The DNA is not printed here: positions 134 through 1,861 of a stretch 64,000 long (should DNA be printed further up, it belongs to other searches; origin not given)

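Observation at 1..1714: RND efflux adaptor and pump genes gutted by two large deletions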

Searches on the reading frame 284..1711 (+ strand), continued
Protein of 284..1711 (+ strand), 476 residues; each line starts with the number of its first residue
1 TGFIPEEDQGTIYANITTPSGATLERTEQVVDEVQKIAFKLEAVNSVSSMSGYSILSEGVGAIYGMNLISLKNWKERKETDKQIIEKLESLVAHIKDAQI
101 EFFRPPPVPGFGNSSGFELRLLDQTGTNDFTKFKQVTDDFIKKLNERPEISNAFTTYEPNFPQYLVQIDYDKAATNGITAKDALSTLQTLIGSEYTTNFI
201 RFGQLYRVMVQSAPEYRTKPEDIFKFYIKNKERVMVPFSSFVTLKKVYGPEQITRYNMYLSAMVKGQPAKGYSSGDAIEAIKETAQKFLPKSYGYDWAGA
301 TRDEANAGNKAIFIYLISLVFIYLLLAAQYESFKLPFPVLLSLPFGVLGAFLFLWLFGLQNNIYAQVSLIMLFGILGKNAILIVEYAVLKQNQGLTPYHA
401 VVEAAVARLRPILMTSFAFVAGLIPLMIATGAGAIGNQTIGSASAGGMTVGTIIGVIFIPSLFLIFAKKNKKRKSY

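Call 7: find_homologous_proteins(query=window:284-1711:+, max_evalue=1e-20)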
Query window:284-1711:+ (476 aa): 7905 proteins with E <= 1e-20 among 8000 candidates; the best 120 are listed.
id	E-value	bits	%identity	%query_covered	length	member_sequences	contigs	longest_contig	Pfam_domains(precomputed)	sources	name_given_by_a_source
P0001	8.8e-282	953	100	91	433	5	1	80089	PF00873.26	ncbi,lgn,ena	-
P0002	1.3e-223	761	68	100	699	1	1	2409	PF03176.22,PF00873.26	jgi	jgi:HAE1 family hydrophobic/amphiphilic exporter-1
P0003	1.7e-223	760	68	100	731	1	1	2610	PF03176.22,PF00873.26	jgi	jgi:HAE1 family hydrophobic/amphiphilic exporter-1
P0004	1.3e-221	754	68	100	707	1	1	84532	PF03176.22,PF00873.26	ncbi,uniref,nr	ncbi:efflux RND transporter permease subunit [Methylobacter sp.]|uniref:efflux RND transporter perme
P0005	2.5e-221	753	68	100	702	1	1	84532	PF03176.22,PF00873.26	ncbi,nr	ncbi:MAG: efflux RND transporter permease subunit [Methylobacter sp.]|nr:efflux RND transporter perm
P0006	6.8e-221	752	67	99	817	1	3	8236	PF03176.22,PF00873.26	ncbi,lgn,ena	-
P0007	1.2e-219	748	68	100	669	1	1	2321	PF03176.22,PF00873.26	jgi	jgi:HAE1 family hydrophobic/amphiphilic exporter-1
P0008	3.3e-219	746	68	100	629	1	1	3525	PF03176.22,PF00873.26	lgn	-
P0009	4.1e-219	746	68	100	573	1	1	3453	PF00873.26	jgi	jgi:HAE1 family hydrophobic/amphiphilic exporter-1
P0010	4.9e-219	746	68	100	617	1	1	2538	PF03176.22,PF00873.26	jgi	jgi:HAE1 family hydrophobic/amphiphilic exporter-1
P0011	6.5e-218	742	67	99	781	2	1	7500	PF03176.22,PF00873.26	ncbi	ncbi:MAG: efflux RND transporter permease subunit, partial [Gammaproteobacteria bacterium]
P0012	4.2e-217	739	69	98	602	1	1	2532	PF03176.22,PF00873.26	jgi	-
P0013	5.1e-216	736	66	100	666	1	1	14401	PF03176.22,PF00873.26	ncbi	ncbi:MAG: efflux RND transporter permease subunit, partial [Methylobacter sp.]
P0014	1.0e-215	735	67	99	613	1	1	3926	PF03176.22,PF00873.26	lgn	-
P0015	2.1e-215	734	65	99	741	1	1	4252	PF03176.22,PF00873.26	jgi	jgi:HAE1 family hydrophobic/amphiphilic exporter-1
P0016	6.4e-215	732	67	100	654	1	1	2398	PF03176.22,PF00873.26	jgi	jgi:HAE1 family hydrophobic/amphiphilic exporter-1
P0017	1.8e-213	727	67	100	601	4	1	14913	PF03176.22,PF00873.26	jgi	jgi:HAE1 family hydrophobic/amphiphilic exporter-1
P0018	4.2e-213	726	65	100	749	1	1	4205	PF03176.22,PF02355.23,PF00873.26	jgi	jgi:HAE1 family hydrophobic/amphiphilic exporter-1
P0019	6.8e-213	725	67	100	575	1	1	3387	PF00873.26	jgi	jgi:HAE1 family hydrophobic/amphiphilic exporter-1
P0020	1.6e-212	724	66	99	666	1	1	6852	PF03176.22,PF00873.26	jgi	jgi:HAE1 family hydrophobic/amphiphilic exporter-1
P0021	5.6e-212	722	67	100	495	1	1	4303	PF03176.22,PF00873.26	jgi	jgi:HAE1 family hydrophobic/amphiphilic exporter-1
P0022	7.6e-212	722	66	100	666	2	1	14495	PF03176.22,PF00873.26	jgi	jgi:HAE1 family hydrophobic/amphiphilic exporter-1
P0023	1.2e-211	721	66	99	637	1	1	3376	PF03176.22,PF00873.26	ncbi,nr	ncbi:MAG TPA: efflux RND transporter permease subunit, partial [Cyclobacteriaceae bacterium]|nr:effl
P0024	5.2e-210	716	66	99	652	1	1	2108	PF03176.22,PF00873.26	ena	-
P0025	1.4e-209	715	65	99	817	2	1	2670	PF03176.22,PF00873.26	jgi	jgi:HAE1 family hydrophobic/amphiphilic exporter-1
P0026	3.5e-209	713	66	98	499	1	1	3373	PF03176.22,PF00873.26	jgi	jgi:hydrophobic/amphiphilic exporter-1 (mainly G- bacteria), HAE1 family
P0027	2.0e-208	711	63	99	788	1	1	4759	PF03176.22,PF02355.23,PF00873.26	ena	-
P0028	7.1e-208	709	70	92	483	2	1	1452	PF00873.26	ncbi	ncbi:MAG: efflux RND transporter permease subunit, partial [Chitinophagaceae bacterium]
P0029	3.7e-207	707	64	100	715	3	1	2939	PF03176.22,PF00873.26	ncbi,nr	ncbi:MAG TPA: efflux RND transporter permease subunit, partial [Chitinophagaceae bacterium]|nr:efflu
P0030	4.4e-207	706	64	98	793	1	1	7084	PF03176.22,PF02355.23,PF00873.26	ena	-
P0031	8.4e-207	705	64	99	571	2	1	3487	PF00873.26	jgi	jgi:HAE1 family hydrophobic/amphiphilic exporter-1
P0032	6.0e-206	703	63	98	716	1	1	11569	PF03176.22,PF00873.26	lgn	-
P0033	7.5e-206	702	65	100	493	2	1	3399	PF00873.26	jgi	jgi:hydrophobic/amphiphilic exporter-1 (mainly G- bacteria), HAE1 family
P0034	1.5e-205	701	64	100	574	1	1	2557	PF03176.22,PF00873.26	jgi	jgi:HAE1 family hydrophobic/amphiphilic exporter-1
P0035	2.0e-205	701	68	95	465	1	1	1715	PF00873.26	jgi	jgi:HAE1 family hydrophobic/amphiphilic exporter-1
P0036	2.1e-205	701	62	100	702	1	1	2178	PF03176.22,PF00873.26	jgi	jgi:HAE1 family hydrophobic/amphiphilic exporter-1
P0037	3.0e-205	700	63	98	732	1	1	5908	PF03176.22,PF02355.23,PF00873.26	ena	-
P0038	5.2e-205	699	64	99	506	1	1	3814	PF00873.26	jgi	jgi:hydrophobic/amphiphilic exporter-1 (mainly G- bacteria), HAE1 family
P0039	9.2e-205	699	65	99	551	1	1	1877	PF03176.22,PF00873.26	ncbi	-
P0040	3.2e-204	697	64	100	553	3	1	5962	PF03176.22,PF00873.26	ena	-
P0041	1.9e-203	694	63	100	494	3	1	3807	PF00873.26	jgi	jgi:HAE1 family hydrophobic/amphiphilic exporter-1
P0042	4.2e-203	693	64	99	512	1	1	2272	PF00873.26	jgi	jgi:HAE1 family hydrophobic/amphiphilic exporter-1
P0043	8.3e-203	692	63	99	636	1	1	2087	PF03176.22,PF00873.26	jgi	jgi:HAE1 family hydrophobic/amphiphilic exporter-1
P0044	2.6e-202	691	62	100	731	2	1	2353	PF03176.22,PF00873.26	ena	-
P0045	3.2e-202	690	63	99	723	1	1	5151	PF03176.22,PF00873.26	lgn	-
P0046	3.7e-202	690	65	98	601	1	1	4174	PF03176.22,PF00873.26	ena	-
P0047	6.0e-202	689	63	100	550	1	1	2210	PF00873.26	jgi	jgi:HAE1 family hydrophobic/amphiphilic exporter-1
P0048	2.8e-201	687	64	99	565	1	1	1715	PF00873.26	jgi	jgi:HAE1 family hydrophobic/amphiphilic exporter-1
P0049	3.4e-201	687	68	88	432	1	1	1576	PF00873.26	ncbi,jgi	jgi:HAE1 family hydrophobic/amphiphilic exporter-1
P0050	6.1e-201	686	61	99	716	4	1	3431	PF03176.22,PF00873.26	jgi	jgi:HAE1 family hydrophobic/amphiphilic exporter-1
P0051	1.5e-200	685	62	100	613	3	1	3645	PF03176.22,PF00873.26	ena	-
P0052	1.6e-200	685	64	98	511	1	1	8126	PF00873.26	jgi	-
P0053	2.4e-200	684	63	99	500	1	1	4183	PF00873.26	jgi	jgi:HAE1 family hydrophobic/amphiphilic exporter-1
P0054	4.5e-200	683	60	99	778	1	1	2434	PF03176.22,PF00873.26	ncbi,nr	ncbi:MAG: efflux RND transporter permease subunit [Cyclobacteriaceae bacterium]|nr:efflux RND transp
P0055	5.9e-200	683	63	99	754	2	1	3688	PF03176.22,PF00873.26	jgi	jgi:HAE1 family hydrophobic/amphiphilic exporter-1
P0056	2.9e-199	681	63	99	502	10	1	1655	PF00873.26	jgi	jgi:HAE1 family hydrophobic/amphiphilic exporter-1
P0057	9.1e-199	679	62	100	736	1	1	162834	PF03176.22,PF00873.26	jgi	jgi:HAE1 family hydrophobic/amphiphilic exporter-1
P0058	1.3e-198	678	64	100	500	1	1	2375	PF00873.26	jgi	jgi:HAE1 family hydrophobic/amphiphilic exporter-1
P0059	6.2e-198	676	63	98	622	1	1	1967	PF03176.22,PF00873.26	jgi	jgi:HAE1 family hydrophobic/amphiphilic exporter-1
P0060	1.2e-197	675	63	98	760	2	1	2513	PF03176.22,PF00873.26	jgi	jgi:HAE1 family hydrophobic/amphiphilic exporter-1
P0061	3.6e-197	674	66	93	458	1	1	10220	PF00873.26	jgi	jgi:HAE1 family hydrophobic/amphiphilic exporter-1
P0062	4.9e-197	673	62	100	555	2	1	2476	PF00873.26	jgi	-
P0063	3.4e-196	670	58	99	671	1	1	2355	PF03176.22,PF00873.26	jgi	jgi:HAE1 family hydrophobic/amphiphilic exporter-1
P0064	1.3e-195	668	60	100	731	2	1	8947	PF03176.22,PF00873.26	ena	-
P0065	3.7e-195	667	61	99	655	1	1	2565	PF03176.22,PF00873.26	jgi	jgi:HAE1 family hydrophobic/amphiphilic exporter-1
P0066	6.0e-195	666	59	99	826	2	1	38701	PF03176.22,PF00873.26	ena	-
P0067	7.6e-195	666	60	100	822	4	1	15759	PF03176.22,PF00873.26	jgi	jgi:HAE1 family hydrophobic/amphiphilic exporter-1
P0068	1.0e-194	666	60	98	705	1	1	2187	PF03176.22,PF00873.26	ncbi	ncbi:Efflux pump membrane transporter BepE [compost metagenome]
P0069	1.4e-194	665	60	100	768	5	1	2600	PF03176.22,PF00873.26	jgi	jgi:HAE1 family hydrophobic/amphiphilic exporter-1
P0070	1.7e-194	665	60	100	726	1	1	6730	PF03176.22,PF00873.26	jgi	jgi:HAE1 family hydrophobic/amphiphilic exporter-1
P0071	1.8e-194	665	60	100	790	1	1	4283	PF03176.22,PF00873.26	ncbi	-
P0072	1.9e-194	665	62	99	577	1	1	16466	PF03176.22,PF00873.26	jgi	jgi:HAE1 family hydrophobic/amphiphilic exporter-1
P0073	4.5e-193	660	60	99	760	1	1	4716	PF03176.22,PF00873.26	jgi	jgi:hydrophobic/amphiphilic exporter-1 (mainly G- bacteria), HAE1 family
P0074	4.5e-193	660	60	100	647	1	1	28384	PF03176.22,PF00873.26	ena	-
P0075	6.1e-193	660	61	100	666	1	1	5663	PF03176.22,PF00873.26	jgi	jgi:HAE1 family hydrophobic/amphiphilic exporter-1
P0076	8.4e-193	659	60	98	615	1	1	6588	PF03176.22,PF00873.26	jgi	jgi:HAE1 family hydrophobic/amphiphilic exporter-1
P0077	8.4e-193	659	60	100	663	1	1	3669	PF03176.22,PF00873.26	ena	-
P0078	9.4e-193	659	60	98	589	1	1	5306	PF03176.22,PF00873.26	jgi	-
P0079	1.1e-192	659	61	100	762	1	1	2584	PF03176.22,PF02355.23,PF00873.26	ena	-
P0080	2.4e-192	658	60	100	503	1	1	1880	PF00873.26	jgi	-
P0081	2.4e-192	658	59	99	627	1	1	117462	PF03176.22,PF00873.26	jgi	-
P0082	2.6e-192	658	59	100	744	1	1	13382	PF03176.22,PF00873.26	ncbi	-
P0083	3.1e-192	657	59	99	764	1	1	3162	PF03176.22,PF00873.26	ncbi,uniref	ncbi:efflux RND transporter permease subunit, partial [Chitinophaga sp.]|uniref:efflux RND transport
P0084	6.4e-192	656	59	99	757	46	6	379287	PF03176.22,PF00873.26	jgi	jgi:HAE1 family hydrophobic/amphiphilic exporter-1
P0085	1.2e-191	655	60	100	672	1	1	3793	PF03176.22,PF00873.26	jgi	jgi:HAE1 family hydrophobic/amphiphilic exporter-1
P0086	1.4e-191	655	64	91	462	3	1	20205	PF03176.22,PF00873.26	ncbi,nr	ncbi:MAG: efflux RND transporter permease subunit [Flavobacteriales bacterium]|nr:efflux RND transpo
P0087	1.6e-191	655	58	100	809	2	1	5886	PF03176.22,PF02355.23,PF00873.26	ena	-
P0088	2.2e-191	655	62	98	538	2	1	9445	PF03176.22,PF00873.26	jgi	jgi:HAE1 family hydrophobic/amphiphilic exporter-1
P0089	2.3e-191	654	59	99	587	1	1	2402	PF00873.26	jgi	jgi:HAE1 family hydrophobic/amphiphilic exporter-1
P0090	2.9e-191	654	58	100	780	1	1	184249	PF03176.22,PF00873.26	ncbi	-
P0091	3.4e-191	654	59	100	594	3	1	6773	PF00873.26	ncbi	ncbi:MAG: efflux RND transporter permease subunit, partial [Adhaeribacter sp.]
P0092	3.9e-191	654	58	100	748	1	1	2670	PF03176.22,PF02355.23,PF00873.26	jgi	jgi:HAE1 family hydrophobic/amphiphilic exporter-1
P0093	7.6e-191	653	60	100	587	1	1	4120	PF03176.22,PF00873.26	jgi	jgi:hydrophobic/amphiphilic exporter-1 (mainly G- bacteria), HAE1 family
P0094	8.8e-191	653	59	100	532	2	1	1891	PF00873.26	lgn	-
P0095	1.2e-190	652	58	100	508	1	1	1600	PF03176.22,PF00873.26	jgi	jgi:hydrophobic/amphiphilic exporter-1 (mainly G- bacteria), HAE1 family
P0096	1.4e-190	652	59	99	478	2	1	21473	PF00873.26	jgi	-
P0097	1.5e-190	652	60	99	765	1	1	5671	PF03176.22,PF00873.26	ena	-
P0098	1.6e-190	652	68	88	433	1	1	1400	PF03176.22,PF00873.26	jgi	jgi:HAE1 family hydrophobic/amphiphilic exporter-1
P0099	1.9e-190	651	62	99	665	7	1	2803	PF03176.22,PF00873.26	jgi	jgi:HAE1 family hydrophobic/amphiphilic exporter-1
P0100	2.1e-190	651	59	99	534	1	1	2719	PF00873.26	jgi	jgi:HAE1 family hydrophobic/amphiphilic exporter-1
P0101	3.5e-190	651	60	97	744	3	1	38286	PF03176.22,PF00873.26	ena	-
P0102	3.8e-190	650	60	99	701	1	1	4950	PF03176.22,PF00873.26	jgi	jgi:HAE1 family hydrophobic/amphiphilic exporter-1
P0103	5.3e-190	650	60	99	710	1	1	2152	PF03176.22,PF00873.26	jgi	jgi:HAE1 family hydrophobic/amphiphilic exporter-1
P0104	1.2e-189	649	61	100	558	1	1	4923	PF00873.26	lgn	-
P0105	2.3e-189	648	61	100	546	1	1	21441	PF00873.26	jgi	jgi:HAE1 family hydrophobic/amphiphilic exporter-1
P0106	2.7e-189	648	59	99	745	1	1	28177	PF03176.22,PF00873.26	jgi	jgi:HAE1 family hydrophobic/amphiphilic exporter-1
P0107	3.2e-189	647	58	100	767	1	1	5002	PF03176.22,PF00873.26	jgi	jgi:hydrophobe/amphiphile efflux-1 (HAE1) family protein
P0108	5.8e-189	647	58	99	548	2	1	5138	PF00873.26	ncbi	-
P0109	7.0e-189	646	60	100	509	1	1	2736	PF00873.26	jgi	-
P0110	9.3e-189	646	60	100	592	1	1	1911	PF00873.26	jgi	jgi:HAE1 family hydrophobic/amphiphilic exporter-1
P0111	1.2e-188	646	58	98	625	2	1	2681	PF03176.22,PF00873.26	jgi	jgi:HAE1 family hydrophobic/amphiphilic exporter-1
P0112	1.2e-188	646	59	100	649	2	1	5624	PF00106.32,PF00873.26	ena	-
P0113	1.5e-188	645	58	100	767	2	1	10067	PF03176.22,PF00873.26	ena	-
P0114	1.8e-188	645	58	98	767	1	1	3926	PF03176.22,PF00873.26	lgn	-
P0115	2.0e-188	645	59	100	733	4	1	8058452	PF00873.26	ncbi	ncbi:HAE1 family hydrophobic/amphiphilic exporter-1 [Chitinophaga sp. OAE865]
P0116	2.4e-188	645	58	99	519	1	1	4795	PF00873.26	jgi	jgi:hydrophobic/amphiphilic exporter-1 (mainly G- bacteria), HAE1 family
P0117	4.4e-188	644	58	99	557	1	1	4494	PF03176.22,PF00873.26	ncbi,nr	ncbi:MAG: efflux RND transporter permease subunit, partial [Bacteroidia bacterium]|nr:efflux RND tra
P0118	5.0e-188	644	59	99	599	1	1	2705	PF00873.26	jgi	jgi:HAE1 family hydrophobic/amphiphilic exporter-1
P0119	5.7e-188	643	57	100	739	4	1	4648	PF03176.22,PF00873.26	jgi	jgi:HAE1 family hydrophobic/amphiphilic exporter-1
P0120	6.9e-188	643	57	99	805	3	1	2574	PF03176.22,PF02355.23,PF00873.26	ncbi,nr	ncbi:MAG: efflux RND transporter permease subunit, partial [Rudanella sp.]|nr:efflux RND transporter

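Call 8: find_encoding_contigs(protein=P0001, flank=10000, max_places=10)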
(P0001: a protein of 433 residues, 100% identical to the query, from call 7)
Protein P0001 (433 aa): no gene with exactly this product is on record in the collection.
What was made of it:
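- Tried and rejected: Exact look-up of the 433-aa ORF (call 8).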

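Call 9: list_cluster_members(proteins=[P0001])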
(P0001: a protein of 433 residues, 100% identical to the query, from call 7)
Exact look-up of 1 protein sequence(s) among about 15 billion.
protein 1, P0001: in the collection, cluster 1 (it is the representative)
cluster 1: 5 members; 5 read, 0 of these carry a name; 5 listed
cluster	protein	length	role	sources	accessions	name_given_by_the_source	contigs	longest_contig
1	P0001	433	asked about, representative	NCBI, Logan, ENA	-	-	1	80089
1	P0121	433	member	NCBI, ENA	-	-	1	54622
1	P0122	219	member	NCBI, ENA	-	-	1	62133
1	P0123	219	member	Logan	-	-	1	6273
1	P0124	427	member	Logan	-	-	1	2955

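Call 11: find_encoding_contigs(protein=P0121, flank=10000, max_places=10)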
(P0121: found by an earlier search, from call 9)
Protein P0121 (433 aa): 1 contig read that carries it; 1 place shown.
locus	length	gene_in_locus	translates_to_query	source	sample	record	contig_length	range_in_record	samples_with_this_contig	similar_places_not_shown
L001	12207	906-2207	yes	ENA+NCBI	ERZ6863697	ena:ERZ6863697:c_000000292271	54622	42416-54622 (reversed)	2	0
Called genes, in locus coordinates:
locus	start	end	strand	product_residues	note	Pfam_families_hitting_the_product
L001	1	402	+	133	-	?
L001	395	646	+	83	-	PF25944:Beta-barrel_RND (weak)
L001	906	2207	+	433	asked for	PF00873:ACR_tran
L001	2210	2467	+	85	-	-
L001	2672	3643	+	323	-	PF02321:OEP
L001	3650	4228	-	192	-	PF08534:Redoxin, PF00255:GSHPx, PF00578:AhpC-TSA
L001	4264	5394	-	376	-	PF01702:TGT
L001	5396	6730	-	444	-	PF07969:Amidohydro_3 (faint), PF01979:Amidohydro_1, PF12890:DHOase (weak)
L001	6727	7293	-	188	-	PF00406:ADK, PF13238:AAA_18, PF13671:AAA_33, PF13207:AAA_17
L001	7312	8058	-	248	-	-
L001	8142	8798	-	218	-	PF00923:TAL_FSA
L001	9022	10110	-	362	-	PF03462:PCRF, PF00472:RF-1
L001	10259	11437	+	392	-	PF12708:Pect-lyase_RHGA_epim (faint), PF22842:Pel9A-like_beta_helix (weak), PF05048:NosD, PF13229:Beta_helix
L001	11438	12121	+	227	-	PF01325:Fe_dep_repress, PF02742:Fe_dep_repr_C, PF04023:FeoA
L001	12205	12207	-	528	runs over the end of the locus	PF01293:PEPCK_ATP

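Call 12: find_encoding_contigs(protein=P0122, flank=10000, max_places=10)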
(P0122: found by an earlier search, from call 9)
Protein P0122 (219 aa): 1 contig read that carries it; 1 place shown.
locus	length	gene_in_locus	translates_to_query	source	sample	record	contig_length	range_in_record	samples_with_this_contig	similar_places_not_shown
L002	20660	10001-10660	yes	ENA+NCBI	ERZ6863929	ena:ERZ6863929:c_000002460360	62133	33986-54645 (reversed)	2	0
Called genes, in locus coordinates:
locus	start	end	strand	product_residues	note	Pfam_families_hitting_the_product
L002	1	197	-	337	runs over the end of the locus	PF10432:bact-PGI_C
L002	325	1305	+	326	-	PF00106:adh_short (weak), PF01073:3Beta_HSD, PF01370:Epimerase, PF02719:Polysacc_synt_2, PF04321:RmlD_sub_bind, PF07993:NAD_binding_4, PF13460:NAD_binding_10, PF16363:GDP_Man_Dehyd, +2 more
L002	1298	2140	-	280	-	PF19293:CdaA_N, PF02457:DAC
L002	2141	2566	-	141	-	-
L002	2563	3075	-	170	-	PF00210:Ferritin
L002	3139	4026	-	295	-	PF10672:Methyltrans_SAM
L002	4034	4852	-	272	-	PF02548:Pantoate_transf, PF13714:PEP_mutase (weak)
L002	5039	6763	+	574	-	PF09820:AAA-ATPase_like, PF08011:PDDEXK_9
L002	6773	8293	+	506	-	PF03901:Glyco_transf_22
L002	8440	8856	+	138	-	PF25919:BSH_CusB (weak), PF25917:BSH_RND (weak)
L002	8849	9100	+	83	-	PF25944:Beta-barrel_RND (weak)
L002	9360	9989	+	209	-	PF00873:ACR_tran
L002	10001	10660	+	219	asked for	PF00873:ACR_tran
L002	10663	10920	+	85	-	-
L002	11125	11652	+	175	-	PF02321:OEP (weak)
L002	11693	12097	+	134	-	PF02321:OEP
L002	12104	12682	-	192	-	PF08534:Redoxin, PF00255:GSHPx, PF00578:AhpC-TSA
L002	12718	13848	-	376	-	PF01702:TGT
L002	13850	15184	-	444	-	PF07969:Amidohydro_3 (faint), PF01979:Amidohydro_1, PF12890:DHOase (weak)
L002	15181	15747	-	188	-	PF00406:ADK, PF13238:AAA_18, PF13671:AAA_33, PF13207:AAA_17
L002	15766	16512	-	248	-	-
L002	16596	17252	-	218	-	PF00923:TAL_FSA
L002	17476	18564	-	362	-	PF03462:PCRF, PF00472:RF-1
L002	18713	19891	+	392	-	PF12708:Pect-lyase_RHGA_epim (faint), PF22842:Pel9A-like_beta_helix (weak), PF05048:NosD, PF13229:Beta_helix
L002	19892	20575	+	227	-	PF01325:Fe_dep_repress, PF02742:Fe_dep_repr_C, PF04023:FeoA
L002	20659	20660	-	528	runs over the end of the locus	PF01293:PEPCK_ATP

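Call 13: find_encoding_contigs(protein=P0123, flank=10000, max_places=10)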
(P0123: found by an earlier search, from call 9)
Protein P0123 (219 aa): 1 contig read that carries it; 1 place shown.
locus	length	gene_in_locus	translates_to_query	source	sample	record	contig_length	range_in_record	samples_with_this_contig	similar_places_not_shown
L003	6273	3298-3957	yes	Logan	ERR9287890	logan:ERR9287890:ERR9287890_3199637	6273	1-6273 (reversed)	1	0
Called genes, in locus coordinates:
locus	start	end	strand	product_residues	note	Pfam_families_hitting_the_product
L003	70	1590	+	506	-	PF03901:Glyco_transf_22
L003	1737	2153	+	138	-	PF25919:BSH_CusB (weak), PF25917:BSH_RND (weak)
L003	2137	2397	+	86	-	PF25944:Beta-barrel_RND (weak)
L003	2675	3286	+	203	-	PF00873:ACR_tran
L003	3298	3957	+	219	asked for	PF00873:ACR_tran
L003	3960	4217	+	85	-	-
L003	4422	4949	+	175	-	PF02321:OEP (weak)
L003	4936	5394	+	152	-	PF02321:OEP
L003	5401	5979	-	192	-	PF08534:Redoxin, PF00255:GSHPx, PF00578:AhpC-TSA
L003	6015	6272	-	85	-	?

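Call 14: find_encoding_contigs(protein=P0124, flank=10000, max_places=10)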
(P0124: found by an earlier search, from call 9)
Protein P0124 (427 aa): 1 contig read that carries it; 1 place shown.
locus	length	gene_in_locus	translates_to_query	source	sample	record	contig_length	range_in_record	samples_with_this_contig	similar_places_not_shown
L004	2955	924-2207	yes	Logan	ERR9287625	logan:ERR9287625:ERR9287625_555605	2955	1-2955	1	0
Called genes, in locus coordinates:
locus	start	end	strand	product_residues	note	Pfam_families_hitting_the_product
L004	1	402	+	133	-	?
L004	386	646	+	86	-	PF25944:Beta-barrel_RND (weak)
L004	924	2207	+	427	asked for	PF00873:ACR_tran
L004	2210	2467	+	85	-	-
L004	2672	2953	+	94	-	?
